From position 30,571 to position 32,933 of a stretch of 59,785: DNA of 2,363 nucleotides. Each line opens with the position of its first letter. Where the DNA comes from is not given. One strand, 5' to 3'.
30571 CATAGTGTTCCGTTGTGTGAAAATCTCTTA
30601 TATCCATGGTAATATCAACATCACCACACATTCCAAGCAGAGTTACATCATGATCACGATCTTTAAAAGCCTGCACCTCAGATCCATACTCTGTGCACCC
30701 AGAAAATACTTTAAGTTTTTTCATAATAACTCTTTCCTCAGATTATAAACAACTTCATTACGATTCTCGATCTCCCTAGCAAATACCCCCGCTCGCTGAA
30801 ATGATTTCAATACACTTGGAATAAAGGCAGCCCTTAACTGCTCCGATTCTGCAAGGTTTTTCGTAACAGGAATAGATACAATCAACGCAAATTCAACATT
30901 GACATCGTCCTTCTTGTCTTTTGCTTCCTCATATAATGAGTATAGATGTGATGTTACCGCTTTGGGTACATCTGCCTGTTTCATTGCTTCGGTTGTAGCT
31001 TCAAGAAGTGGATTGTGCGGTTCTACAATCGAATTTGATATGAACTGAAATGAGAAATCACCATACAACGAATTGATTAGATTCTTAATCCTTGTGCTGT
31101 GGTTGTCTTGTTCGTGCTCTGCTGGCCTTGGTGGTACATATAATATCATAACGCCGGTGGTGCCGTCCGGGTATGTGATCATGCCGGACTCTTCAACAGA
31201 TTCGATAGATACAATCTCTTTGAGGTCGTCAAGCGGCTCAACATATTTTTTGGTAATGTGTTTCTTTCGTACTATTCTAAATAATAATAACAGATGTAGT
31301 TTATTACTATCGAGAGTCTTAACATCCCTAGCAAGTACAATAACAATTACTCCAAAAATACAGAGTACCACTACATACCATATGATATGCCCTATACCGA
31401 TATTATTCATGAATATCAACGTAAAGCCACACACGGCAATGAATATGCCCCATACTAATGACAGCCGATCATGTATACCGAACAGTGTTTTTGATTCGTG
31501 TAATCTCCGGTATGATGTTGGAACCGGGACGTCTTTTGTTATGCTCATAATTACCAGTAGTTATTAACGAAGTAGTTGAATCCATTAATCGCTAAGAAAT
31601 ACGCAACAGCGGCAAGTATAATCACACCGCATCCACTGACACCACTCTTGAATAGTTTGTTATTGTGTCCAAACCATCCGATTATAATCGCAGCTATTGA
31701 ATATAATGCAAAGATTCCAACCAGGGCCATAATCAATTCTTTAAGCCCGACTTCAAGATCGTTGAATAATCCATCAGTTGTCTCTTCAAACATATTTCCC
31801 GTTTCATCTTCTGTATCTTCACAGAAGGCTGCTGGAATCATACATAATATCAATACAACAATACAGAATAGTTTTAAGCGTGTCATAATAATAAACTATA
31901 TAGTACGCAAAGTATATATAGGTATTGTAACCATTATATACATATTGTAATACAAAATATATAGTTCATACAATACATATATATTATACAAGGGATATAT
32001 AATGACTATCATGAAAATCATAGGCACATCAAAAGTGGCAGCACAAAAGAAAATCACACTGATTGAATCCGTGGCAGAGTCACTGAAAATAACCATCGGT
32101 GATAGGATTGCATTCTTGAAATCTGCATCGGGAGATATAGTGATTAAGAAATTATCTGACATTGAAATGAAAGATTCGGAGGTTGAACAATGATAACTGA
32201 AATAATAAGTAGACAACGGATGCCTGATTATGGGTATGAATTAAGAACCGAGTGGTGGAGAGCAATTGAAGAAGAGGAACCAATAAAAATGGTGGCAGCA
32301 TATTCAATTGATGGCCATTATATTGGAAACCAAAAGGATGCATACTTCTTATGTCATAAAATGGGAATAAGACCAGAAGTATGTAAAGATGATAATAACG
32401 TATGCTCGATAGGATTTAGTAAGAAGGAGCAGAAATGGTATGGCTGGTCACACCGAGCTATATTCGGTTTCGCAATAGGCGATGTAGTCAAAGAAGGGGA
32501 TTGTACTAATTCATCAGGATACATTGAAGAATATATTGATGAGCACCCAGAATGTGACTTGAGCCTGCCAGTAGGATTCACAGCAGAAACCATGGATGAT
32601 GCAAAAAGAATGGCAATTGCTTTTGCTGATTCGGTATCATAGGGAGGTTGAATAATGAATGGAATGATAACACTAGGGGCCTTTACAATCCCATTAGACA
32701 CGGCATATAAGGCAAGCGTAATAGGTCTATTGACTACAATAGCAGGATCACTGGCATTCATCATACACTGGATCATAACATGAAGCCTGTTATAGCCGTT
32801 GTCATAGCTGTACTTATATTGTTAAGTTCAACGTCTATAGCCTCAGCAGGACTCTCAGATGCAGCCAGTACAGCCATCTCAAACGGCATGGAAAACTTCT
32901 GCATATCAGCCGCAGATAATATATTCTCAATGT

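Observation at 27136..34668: A tailed-virus genome carries a minimal conjugation-like / Ced-like membrane DNA-translocation (pilus) module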

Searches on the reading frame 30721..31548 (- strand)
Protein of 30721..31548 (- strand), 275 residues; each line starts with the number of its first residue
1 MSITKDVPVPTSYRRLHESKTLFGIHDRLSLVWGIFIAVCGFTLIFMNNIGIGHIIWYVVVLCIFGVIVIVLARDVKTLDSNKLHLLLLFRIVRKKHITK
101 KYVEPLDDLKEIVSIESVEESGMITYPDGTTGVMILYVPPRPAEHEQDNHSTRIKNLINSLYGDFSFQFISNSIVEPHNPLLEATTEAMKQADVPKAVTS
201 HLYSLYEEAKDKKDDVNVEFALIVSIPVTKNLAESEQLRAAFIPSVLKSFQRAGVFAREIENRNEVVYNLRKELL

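Call 3: search_protein_families(library=pfam, proteins=[window:30721-31548:-], max_evalue=1)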
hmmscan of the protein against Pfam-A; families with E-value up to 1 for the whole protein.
window:30721-31548:- (275 aa): 0 families

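Call 4: search_protein_families(library=phrogs, proteins=[window:30721-31548:-], max_evalue=0.1)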
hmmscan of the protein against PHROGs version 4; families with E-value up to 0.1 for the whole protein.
window:30721-31548:- (275 aa): 0 families

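Call 10: search_protein_families(library=ncbifam, proteins=[window:30721-31548:-], max_evalue=1)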
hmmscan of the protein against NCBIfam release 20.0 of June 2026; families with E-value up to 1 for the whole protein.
window:30721-31548:- (275 aa): 0 families

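Call 31: find_homologous_proteins(query=window:30721-31548:-, max_evalue=0.001)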
Query window:30721-31548:- (275 aa): 31 proteins with E <= 0.001 among 1066 candidates.
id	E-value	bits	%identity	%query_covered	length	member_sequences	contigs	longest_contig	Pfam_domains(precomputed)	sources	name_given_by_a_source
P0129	1.1e-170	584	96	100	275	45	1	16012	-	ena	-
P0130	3.1e-154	530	86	100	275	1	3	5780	-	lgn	-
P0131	2.6e-149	514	87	100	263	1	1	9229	-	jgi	-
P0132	2.8e-141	487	77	100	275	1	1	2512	-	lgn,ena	-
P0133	1.8e-137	475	76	100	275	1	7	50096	-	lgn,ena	-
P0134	3.3e-130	451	73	100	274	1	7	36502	-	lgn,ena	-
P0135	7.1e-121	420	67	100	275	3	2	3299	-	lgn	-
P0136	7.2e-121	420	67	100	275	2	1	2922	-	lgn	-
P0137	2.2e-120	419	67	100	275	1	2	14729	-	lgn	-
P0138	2.4e-118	412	67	100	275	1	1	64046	-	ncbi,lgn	ncbi:MAG: hypothetical protein ACT6FG_00415 [Methanosarcinaceae archaeon]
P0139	2.7e-115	402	66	99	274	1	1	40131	-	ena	-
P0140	3.2e-115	402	65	100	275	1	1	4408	-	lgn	-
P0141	2.4e-113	396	67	99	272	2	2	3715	-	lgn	-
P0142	1.7e-110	386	64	100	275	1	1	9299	-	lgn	-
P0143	1.7e-110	386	65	100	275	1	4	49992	-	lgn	-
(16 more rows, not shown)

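Call 42: search_solved_structures(query=A2, max_evalue=10)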
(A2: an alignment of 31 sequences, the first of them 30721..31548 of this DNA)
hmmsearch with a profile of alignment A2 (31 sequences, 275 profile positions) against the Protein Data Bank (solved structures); distinct sequences matched with E-value up to 10: 4.
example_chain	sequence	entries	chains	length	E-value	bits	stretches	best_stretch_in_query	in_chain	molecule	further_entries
7qca_SH0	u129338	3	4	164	0.16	14.3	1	131-219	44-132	40S ribosomal protein S7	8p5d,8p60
2kr4_A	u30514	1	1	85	0.17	14.2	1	136-195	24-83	Ubiquitin conjugation factor E4 B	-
5o75_A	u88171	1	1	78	0.3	13.4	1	136-195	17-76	Ubiquitin conjugation factor E4 B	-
2kre_A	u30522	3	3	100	0.54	12.6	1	136-195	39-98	Ubiquitin conjugation factor E4 B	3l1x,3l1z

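Call 51: predict_structure(alignment_id=A2)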
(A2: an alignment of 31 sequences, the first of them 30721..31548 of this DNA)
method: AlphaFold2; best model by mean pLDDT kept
length: 275 residues; sequences in the alignment: 31
mean_pLDDT: 70.3   pTM: 0.46
mean pLDDT of the five models: 70.3, 70.2, 65.8, 61.4, 60.4
residues with pLDDT >= 90: 0; 70-90: 160; 50-70: 85; < 50: 30
segments of 3 or more residues with pLDDT < 50: 1-23, 95-99
pLDDT, mean of each block of 10 residues (from residue 1): 40 45 54 77 81 76 79 57 56 51 73 82 83 80 68 65 65 59 78 76 78 60 82 84 83 81 84 71
secondary structure, 60 per line:
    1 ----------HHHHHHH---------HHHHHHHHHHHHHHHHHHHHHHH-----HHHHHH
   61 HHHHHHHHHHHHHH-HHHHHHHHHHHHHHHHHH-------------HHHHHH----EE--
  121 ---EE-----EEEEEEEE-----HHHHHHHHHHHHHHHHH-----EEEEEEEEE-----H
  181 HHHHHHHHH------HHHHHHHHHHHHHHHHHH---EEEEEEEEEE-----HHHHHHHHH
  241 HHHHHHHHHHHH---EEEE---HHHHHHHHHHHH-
elements in order: H11-17 H27-49 H55-74 H76-93 H107-112 E131-138 H144-160 E166-174 H180-189 H196-213 E217-226 H232-252 E256-259 H263-274

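Call 53: fold_search(model_id=the predicted structure, library=pdb)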
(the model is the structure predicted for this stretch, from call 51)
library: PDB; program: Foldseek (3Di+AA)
matches with E <= 10: 569; with E <= 0.001: 0
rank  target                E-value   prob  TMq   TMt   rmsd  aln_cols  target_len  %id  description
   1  8rtb_A                6.0e-03  0.99  0.31  0.14   7.2       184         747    9  Extended inner membrane complex (IMC) protomer structure (TrwM/VirB3-TrwK/VirB4-TrwI/VirB6-TrwG/VirB8-TrwE/VirB10) fro (released 2024-06-19)
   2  8rtd_O                6.0e-03  0.99  0.31  0.13   7.2       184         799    9  Stalk-Arches-IMC structure from the fully-assembled R388 type IV secretion system determined by cryo-EM. (released 2024-06-19)
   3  8rtd_T                6.0e-03  0.99  0.31  0.13   7.2       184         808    9  Stalk-Arches-IMC structure from the fully-assembled R388 type IV secretion system determined by cryo-EM. (released 2024-06-19)
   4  7o42_A                8.1e-03  0.96  0.29  0.11  14.2       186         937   13  TrwK/VirB4unbound trimer of dimers complex (with Hcp1) from the R388 type IV secretion system determined by cryo-EM. (released 2022-06-22)
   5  8rtd_g                1.9e-02  0.99  0.35  0.15   6.3       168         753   14  Stalk-Arches-IMC structure from the fully-assembled R388 type IV secretion system determined by cryo-EM. (released 2024-06-19)
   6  7o41_B                2.1e-02  0.97  0.33  0.15   7.2       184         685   11  Hexameric composite model of the Inner Membrane Complex (IMC) with the Arches from the fully-assembled R388 type IV se (released 2022-06-22)
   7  8rtd_P                2.1e-02  0.95  0.31  0.13   6.6       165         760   10  Stalk-Arches-IMC structure from the fully-assembled R388 type IV secretion system determined by cryo-EM. (released 2024-06-19)
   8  7o42_E                2.2e-02  0.97  0.33  0.12   5.4       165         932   11  TrwK/VirB4unbound trimer of dimers complex (with Hcp1) from the R388 type IV secretion system determined by cryo-EM. (released 2022-06-22)
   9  8rtd_V                2.5e-02  0.99  0.35  0.16   5.5       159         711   12  Stalk-Arches-IMC structure from the fully-assembled R388 type IV secretion system determined by cryo-EM. (released 2024-06-19)
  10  7o41_A                2.6e-02  0.92  0.28  0.13   7.4       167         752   12  Hexameric composite model of the Inner Membrane Complex (IMC) with the Arches from the fully-assembled R388 type IV se (released 2022-06-22)
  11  7o43_A                3.0e-02  0.80  0.25  0.11   7.3       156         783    7  TrwK/VirB4unbound dimer complex from R388 type IV secretion system determined by cryo-EM. (released 2022-06-22)
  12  1si9_A                3.6e-02  0.75  0.21  0.40   6.4       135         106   10  Boiling stable protein isolated from Populus tremula (released 2004-09-21)
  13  8rtb_B                4.3e-02  0.89  0.31  0.15   6.6       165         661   10  Extended inner membrane complex (IMC) protomer structure (TrwM/VirB3-TrwK/VirB4-TrwI/VirB6-TrwG/VirB8-TrwE/VirB10) fro (released 2024-06-19)
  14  7o43_B                5.2e-02  0.80  0.30  0.13   6.3       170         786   12  TrwK/VirB4unbound dimer complex from R388 type IV secretion system determined by cryo-EM. (released 2022-06-22)
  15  8rtd_h                6.7e-02  0.90  0.31  0.20   6.8       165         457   10  Stalk-Arches-IMC structure from the fully-assembled R388 type IV secretion system determined by cryo-EM. (released 2024-06-19)
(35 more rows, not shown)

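Call 107: fold_search(model_id=the predicted structure, library=viral)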
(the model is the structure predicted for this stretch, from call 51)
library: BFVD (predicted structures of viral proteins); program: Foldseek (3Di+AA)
matches with E <= 10: 451; with E <= 0.001: 0
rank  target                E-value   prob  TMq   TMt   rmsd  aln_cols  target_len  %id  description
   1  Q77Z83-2              8.1e-03  0.54  0.22  0.08  21.3       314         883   11  (no name look-up for this kind of identifier)
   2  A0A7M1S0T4            8.6e-03  0.33  0.14  0.15  24.7       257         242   11  Uncharacterized protein [uncultured phage cr127_1]
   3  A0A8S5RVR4            1.0e-02  1.00  0.35  0.24   8.9       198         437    9  Component of type IV transporter system [Siphoviridae sp. ctHip2]
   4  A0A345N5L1            1.3e-02  0.92  0.22  0.26   7.8       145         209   14  (no name in the UniProt tables at hand)
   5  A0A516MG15            1.8e-02  0.99  0.22  0.47   6.8       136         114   18  (no name in the UniProt tables at hand)
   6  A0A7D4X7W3            1.9e-02  0.85  0.25  0.17  13.4       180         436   10  (no name in the UniProt tables at hand)
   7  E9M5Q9                2.6e-02  0.60  0.21  0.06  13.1       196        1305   12  Tegument protein/FGARAT [Cricetid gammaherpesvirus 2]
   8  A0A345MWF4            3.1e-02  0.51  0.20  0.21   9.3       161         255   12  (no name in the UniProt tables at hand)
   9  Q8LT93                4.3e-02  0.80  0.24  0.43   5.3       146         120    8  Uncharacterized protein [Vibrio phage VpV262]
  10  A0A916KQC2            4.3e-02  0.66  0.21  0.30  17.2       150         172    8  Uncharacterized protein [Mythimna separata entomopoxvirus 'L']
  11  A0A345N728            4.6e-02  0.57  0.21  0.21   8.3       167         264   12  (no name in the UniProt tables at hand)
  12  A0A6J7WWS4            5.2e-02  0.66  0.22  0.40   9.1       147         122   12  Uncharacterized protein [uncultured Caudovirales phage]
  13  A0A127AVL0            5.8e-02  0.54  0.18  0.32   6.9       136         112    7  Uncharacterized protein [Xanthomonas phage f30-Xaj]
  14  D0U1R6                5.8e-02  0.35  0.19  0.06  13.9       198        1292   17  Protein G75A [Wood mouse herpesvirus]
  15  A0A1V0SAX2            7.0e-02  0.41  0.19  0.08  12.4       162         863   10  Glycosyltransferase [Catovirus CTV1]
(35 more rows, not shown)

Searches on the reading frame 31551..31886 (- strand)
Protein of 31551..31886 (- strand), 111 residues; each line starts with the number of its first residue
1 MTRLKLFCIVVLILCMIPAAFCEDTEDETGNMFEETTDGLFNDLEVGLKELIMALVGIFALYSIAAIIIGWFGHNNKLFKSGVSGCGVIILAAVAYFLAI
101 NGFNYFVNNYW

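Call 3: search_protein_families(library=pfam, proteins=[window:31551-31886:-], max_evalue=1)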
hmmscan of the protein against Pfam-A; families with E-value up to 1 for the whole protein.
window:31551-31886:- (111 aa): 4 families
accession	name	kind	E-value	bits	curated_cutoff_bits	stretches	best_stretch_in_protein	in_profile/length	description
PF12725.13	DUF3810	-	0.0024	17.7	28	1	33-108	9-86/311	Protein of unknown function (DUF3810)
PF20517.3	TMEM127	-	0.017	15.7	25.3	1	47-108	8-68/113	Transmembrane protein 127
PF03203.19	MerC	-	0.36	11.8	27.6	1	51-95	38-83/108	MerC mercury resistance protein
PF19639.4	DUF6142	-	0.58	10.8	27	0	79-107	40-68/103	Family of unknown function (DUF6142)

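Call 4: search_protein_families(library=phrogs, proteins=[window:31551-31886:-], max_evalue=0.1)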
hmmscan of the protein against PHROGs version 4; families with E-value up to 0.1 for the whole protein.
window:31551-31886:- (111 aa): 0 families

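Call 10: search_protein_families(library=ncbifam, proteins=[window:31551-31886:-], max_evalue=1)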
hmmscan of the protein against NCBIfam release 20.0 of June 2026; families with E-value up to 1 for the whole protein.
window:31551-31886:- (111 aa): 1 family
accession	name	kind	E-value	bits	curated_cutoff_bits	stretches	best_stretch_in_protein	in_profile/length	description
NF010318.0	PRK13755.1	equivalog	0.026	14.8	170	1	51-98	49-96/140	organomercurial transporter MerC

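Call 64: search_protein_families(library=pfam, alignment_id=A5, max_evalue=1)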
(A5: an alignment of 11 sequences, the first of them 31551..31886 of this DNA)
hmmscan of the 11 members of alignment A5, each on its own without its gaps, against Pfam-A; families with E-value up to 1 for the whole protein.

A. member 1, window:31551-31886:- (111 aa): 4 families
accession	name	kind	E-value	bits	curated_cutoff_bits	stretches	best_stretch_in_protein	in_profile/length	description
PF12725.13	DUF3810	-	0.0024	17.7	28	1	33-108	9-86/311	Protein of unknown function (DUF3810)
PF20517.3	TMEM127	-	0.017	15.7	25.3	1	47-108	8-68/113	Transmembrane protein 127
PF03203.19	MerC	-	0.36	11.8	27.6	1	51-95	38-83/108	MerC mercury resistance protein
PF19639.4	DUF6142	-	0.58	10.8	27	0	79-107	40-68/103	Family of unknown function (DUF6142)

B. families by the number of members that match (of 11 scanned): 28 families (the first 25 are shown)
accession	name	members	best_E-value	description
PF12725.13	DUF3810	2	0.00066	Protein of unknown function (DUF3810)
PF04290.18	DctQ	2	0.0086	Tripartite ATP-independent periplasmic transporters, DctQ component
PF20517.3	TMEM127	2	0.017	Transmembrane protein 127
PF03203.19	MerC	2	0.044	MerC mercury resistance protein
PF19639.4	DUF6142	2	0.58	Family of unknown function (DUF6142)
PF04956.18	TrbC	1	0.00058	TrbC/VIRB2 pilin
PF13197.11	DUF4013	1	0.00095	Protein of unknown function (DUF4013)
PF13956.11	Ibs_toxin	1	0.0023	Toxin Ibs, type I toxin-antitoxin system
PF04123.18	DUF373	1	0.0081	Domain of unknown function (DUF373)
PF20617.3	DUF6803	1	0.01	Family of unknown function (DUF6803)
PF09933.14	DUF2165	1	0.011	Predicted small integral membrane protein (DUF2165)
PF19607.4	DUF6112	1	0.012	Family of unknown function (DUF6112)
PF03994.20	DUF350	1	0.023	Domain of Unknown Function (DUF350)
PF07438.16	DUF1514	1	0.048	Protein of unknown function (DUF1514)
PF20990.2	DUF2207_C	1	0.066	Predicted membrane protein (DUF2207) C-terminal domain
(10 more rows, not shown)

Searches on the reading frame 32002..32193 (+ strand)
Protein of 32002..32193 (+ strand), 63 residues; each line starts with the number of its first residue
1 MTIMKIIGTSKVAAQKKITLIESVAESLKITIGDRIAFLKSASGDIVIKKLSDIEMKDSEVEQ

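Call 3: search_protein_families(library=pfam, proteins=[window:32002-32193:+], max_evalue=1)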
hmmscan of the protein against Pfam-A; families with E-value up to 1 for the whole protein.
window:32002-32193:+ (63 aa): 1 family
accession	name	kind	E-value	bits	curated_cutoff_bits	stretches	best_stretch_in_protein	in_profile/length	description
PF15937.10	PrlF_antitoxin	-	0.0061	17.1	32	1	10-59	2-50/99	prlF antitoxin for toxin YhaV_toxin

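Call 4: search_protein_families(library=phrogs, proteins=[window:32002-32193:+], max_evalue=0.1)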
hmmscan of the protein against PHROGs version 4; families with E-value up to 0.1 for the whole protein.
window:32002-32193:+ (63 aa): 0 families

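Call 10: search_protein_families(library=ncbifam, proteins=[window:32002-32193:+], max_evalue=1)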
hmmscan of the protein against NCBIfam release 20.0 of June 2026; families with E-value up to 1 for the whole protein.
window:32002-32193:+ (63 aa): 1 family
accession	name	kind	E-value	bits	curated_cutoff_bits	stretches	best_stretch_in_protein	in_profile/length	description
NF007429.0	PRK09974.1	equivalog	0.00045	20.1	125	1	9-58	14-62/114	type II toxin-antitoxin system PrlF family antitoxin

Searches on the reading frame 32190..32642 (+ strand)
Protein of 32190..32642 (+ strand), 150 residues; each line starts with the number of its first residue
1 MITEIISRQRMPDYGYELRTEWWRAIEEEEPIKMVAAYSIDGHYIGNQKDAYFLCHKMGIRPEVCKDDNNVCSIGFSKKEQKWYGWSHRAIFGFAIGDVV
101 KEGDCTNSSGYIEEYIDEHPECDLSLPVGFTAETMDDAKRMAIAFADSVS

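Call 3: search_protein_families(library=pfam, proteins=[window:32190-32642:+], max_evalue=1)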
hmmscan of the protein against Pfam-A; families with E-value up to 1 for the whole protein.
window:32190-32642:+ (150 aa): 2 families
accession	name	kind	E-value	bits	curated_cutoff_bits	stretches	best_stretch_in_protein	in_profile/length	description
PF25188.1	Tad6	-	1.5e-58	197.4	27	1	10-150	3-145/145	Type I Thoeris inhibitor Tad6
PF11141.13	DUF2914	-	0.084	13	23.6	1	66-97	10-41/62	Protein of unknown function (DUF2914)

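Call 4: search_protein_families(library=phrogs, proteins=[window:32190-32642:+], max_evalue=0.1)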
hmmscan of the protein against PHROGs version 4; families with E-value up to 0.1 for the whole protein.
window:32190-32642:+ (150 aa): 0 families

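Call 10: search_protein_families(library=ncbifam, proteins=[window:32190-32642:+], max_evalue=1)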
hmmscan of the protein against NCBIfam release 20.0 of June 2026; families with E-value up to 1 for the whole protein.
window:32190-32642:+ (150 aa): 0 families

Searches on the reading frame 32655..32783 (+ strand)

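Call 3: search_protein_families(library=pfam, proteins=[window:32655-32783:+], max_evalue=1)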
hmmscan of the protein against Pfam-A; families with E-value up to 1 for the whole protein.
window:32655-32783:+ (42 aa): 0 families

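Call 4: search_protein_families(library=phrogs, proteins=[window:32655-32783:+], max_evalue=0.1)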
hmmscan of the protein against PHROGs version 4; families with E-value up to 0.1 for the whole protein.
window:32655-32783:+ (42 aa): 1 family
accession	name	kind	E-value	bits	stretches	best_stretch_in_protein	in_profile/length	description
phrog_19334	-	unknown function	0.097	13.6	1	14-40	78-104/113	-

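Call 10: search_protein_families(library=ncbifam, proteins=[window:32655-32783:+], max_evalue=1)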
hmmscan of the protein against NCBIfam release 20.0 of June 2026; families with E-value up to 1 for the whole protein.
window:32655-32783:+ (42 aa): 0 families
